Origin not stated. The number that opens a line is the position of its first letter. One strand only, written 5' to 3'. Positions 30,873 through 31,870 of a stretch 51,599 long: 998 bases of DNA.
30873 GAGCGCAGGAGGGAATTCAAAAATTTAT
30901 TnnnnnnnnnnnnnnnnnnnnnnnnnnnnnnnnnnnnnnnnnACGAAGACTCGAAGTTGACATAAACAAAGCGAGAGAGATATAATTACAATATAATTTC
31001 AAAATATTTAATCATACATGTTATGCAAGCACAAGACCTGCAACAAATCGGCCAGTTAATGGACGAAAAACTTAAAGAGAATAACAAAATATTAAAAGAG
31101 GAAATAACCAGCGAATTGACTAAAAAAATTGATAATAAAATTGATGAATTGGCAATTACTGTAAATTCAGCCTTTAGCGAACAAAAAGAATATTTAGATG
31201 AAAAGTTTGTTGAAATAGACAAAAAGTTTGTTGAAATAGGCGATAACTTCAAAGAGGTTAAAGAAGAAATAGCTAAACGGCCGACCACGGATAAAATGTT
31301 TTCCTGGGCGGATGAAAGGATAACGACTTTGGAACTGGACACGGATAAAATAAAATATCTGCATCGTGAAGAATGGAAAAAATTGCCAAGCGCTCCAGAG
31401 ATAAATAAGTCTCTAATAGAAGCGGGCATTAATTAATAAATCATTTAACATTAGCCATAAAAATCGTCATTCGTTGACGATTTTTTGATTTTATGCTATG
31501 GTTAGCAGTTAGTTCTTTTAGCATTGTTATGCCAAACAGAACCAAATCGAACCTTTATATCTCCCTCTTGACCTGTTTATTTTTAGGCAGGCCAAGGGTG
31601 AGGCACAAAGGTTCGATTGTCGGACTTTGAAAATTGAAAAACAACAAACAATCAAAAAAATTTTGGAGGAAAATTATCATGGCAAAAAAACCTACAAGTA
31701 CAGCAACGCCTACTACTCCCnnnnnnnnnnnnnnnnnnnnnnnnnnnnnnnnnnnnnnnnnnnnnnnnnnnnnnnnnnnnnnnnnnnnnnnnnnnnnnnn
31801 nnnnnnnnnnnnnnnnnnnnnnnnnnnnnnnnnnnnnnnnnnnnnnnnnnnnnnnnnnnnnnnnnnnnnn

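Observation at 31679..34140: Three-gene plus-strand unit: two unknown membrane proteins with T/P-rich tails followed by a Cys-rich pilin variant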

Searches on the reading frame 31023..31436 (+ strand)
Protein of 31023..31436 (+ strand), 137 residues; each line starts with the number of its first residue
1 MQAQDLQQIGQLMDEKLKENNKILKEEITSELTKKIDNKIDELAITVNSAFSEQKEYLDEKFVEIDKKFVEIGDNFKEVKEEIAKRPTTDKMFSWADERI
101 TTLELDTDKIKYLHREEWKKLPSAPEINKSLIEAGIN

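Call 3: search_protein_families(library=pfam, proteins=[window:31023-31436:+], max_evalue=1)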
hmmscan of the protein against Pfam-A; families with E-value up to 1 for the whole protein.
window:31023-31436:+ (137 aa): 12 families
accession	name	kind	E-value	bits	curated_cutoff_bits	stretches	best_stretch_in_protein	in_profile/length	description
PF15753.10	BLOC1S3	-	0.017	15.6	27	1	10-54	91-135/172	Biogenesis of lysosome-related organelles complex 1 subunit 3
PF24850.1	CC_BshC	-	0.023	15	27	1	21-83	15-78/159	Bacillithiol biosynthesis BshC, C-terminal coiled-coil domain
PF01442.23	Apolipoprotein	-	0.027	14.6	90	1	4-78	33-106/190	Apolipoprotein A1/A4/E domain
PF17385.8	LBP_M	-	0.037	14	25.2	1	46-119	70-138/221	Lacto-N-biose phosphorylase central domain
PF03429.18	MSP1b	-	0.042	12.3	25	1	26-92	406-467/769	Major surface protein 1B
PF05929.16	Phage_GPO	-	0.064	13.3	33.6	1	12-110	144-240/268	Phage capsid scaffolding protein (GPO) serine peptidase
PF18929.5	DUF5678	-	0.079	13.3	23.2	1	65-93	14-41/49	Family of unknown function (DUF5678)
PF14362.11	DUF4407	-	0.095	12.4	31.3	1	22-91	103-176/297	Domain of unknown function (DUF4407)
PF18077.6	DUF5595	-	0.099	13.1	29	1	67-106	22-59/73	Domain of unknown function (DUF5595)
PF20881.2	G1_gp67_C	-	0.36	11.8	27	1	64-121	24-82/100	Phage G1 gp67, C-terminal domain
PF23206.1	PCDH15_12th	-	0.7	10.3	27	0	40-72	65-99/115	PCDH15-like domain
PF22487.1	CRASP-2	-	0.95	9.4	27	1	56-85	132-161/206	Complement regulator-acquiring surface protein 2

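Call 53: search_protein_families(library=ncbifam, proteins=[window:31023-31436:+], max_evalue=0.01)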
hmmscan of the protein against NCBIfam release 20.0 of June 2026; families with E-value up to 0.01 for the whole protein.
window:31023-31436:+ (137 aa): 0 families

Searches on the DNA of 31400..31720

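Call 107: search_rna_families(source=window, start=31400, end=31720, threshold=evalue, max_evalue=1)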
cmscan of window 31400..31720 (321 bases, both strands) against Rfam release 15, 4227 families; matches with E-value up to 1: 7.
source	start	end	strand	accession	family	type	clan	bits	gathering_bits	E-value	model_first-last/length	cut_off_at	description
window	31545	31618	-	RF04134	MIR7504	Gene; miRNA;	-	25.7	83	0.017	1-124/124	no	MIR7504 microRNA precursor family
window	31545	31618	-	RF03734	mir-4773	Gene; miRNA;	-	25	100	0.022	1-78/78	no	mir-4773 microRNA precursor family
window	31545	31619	-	RF01011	mir-605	Gene; miRNA;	-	24.4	98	0.013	1-82/82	no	mir-605 microRNA precursor family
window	31540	31620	+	RF00697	mir-186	Gene; miRNA;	-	23.7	70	0.023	1-82/82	no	mir-186 microRNA precursor family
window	31553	31610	-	RF00805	mir-351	Gene; miRNA;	-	21.3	70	0.028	1-75/75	no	mir-351 microRNA precursor family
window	31460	31524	+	RF01697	Chlorobi-RRM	Cis-reg;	-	18.4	45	0.22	1-73/73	no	Chlorobi-RRM RNA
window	31600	31680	+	RF02515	AfaR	Gene; sRNA;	-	17.2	100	0.84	1-234/234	no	AfaR small RNA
